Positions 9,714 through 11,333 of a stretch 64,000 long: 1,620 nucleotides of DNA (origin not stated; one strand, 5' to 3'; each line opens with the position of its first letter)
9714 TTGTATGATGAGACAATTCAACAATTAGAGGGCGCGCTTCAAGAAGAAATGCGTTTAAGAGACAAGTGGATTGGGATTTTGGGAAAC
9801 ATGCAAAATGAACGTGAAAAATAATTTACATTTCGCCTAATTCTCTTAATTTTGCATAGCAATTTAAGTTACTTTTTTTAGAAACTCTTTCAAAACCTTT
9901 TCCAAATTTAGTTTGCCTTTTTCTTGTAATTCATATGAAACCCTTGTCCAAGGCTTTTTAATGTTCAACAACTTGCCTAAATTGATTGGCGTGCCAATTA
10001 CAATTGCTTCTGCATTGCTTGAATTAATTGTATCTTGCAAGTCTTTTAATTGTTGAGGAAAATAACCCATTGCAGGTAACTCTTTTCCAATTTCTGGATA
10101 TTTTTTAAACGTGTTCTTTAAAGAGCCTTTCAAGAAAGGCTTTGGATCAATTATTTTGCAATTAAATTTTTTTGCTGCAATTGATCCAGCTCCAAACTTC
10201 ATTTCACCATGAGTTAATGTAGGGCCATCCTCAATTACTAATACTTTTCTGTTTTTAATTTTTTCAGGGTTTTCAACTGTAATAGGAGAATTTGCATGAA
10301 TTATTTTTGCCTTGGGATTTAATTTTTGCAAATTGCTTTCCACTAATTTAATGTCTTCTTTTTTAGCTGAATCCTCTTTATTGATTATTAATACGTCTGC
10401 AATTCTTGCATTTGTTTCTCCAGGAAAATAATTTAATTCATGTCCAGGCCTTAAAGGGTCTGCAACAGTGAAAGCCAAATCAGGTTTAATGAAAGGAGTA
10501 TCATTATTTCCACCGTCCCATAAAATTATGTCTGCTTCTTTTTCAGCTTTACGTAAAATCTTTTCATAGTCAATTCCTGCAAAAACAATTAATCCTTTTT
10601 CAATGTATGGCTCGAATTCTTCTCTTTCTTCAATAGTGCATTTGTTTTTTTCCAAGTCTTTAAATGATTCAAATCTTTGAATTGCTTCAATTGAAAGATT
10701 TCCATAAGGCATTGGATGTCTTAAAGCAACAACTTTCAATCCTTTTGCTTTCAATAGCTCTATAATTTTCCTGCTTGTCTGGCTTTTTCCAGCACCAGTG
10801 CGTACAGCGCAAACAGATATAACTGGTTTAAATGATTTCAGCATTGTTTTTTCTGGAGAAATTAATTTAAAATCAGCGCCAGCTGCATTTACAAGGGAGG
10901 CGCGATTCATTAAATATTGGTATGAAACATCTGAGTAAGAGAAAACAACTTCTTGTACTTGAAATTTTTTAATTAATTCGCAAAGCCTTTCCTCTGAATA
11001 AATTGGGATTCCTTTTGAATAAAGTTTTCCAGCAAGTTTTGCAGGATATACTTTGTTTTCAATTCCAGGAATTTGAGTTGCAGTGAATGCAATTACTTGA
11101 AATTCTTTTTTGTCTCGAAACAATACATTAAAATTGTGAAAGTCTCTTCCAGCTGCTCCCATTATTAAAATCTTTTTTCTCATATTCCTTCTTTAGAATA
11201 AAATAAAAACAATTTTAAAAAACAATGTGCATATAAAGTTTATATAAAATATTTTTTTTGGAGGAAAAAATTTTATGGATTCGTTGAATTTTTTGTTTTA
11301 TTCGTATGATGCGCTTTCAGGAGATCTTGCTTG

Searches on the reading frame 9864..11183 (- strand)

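Call 17: search_protein_families(library=pfam, proteins=[window:9864-11183:-], max_evalue=0.001)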
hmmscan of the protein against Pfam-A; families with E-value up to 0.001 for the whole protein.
window:9864-11183:- (439 aa): 0 families

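Call 90: search_protein_families(library=ncbifam, proteins=[window:9864-11183:-], max_evalue=0.01)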
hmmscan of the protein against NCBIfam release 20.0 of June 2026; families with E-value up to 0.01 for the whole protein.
window:9864-11183:- (439 aa): 2 families
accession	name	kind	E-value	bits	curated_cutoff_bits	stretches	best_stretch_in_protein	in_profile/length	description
TIGR00073.1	hypB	equivalog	0.00049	19.6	121.2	1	260-298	156-196/217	hydrogenase nickel incorporation protein HypB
NF038288.1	chaper_GTP_ZigA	equivalog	0.00091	18.2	600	1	261-298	173-210/390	zinc metallochaperone GTPase ZigA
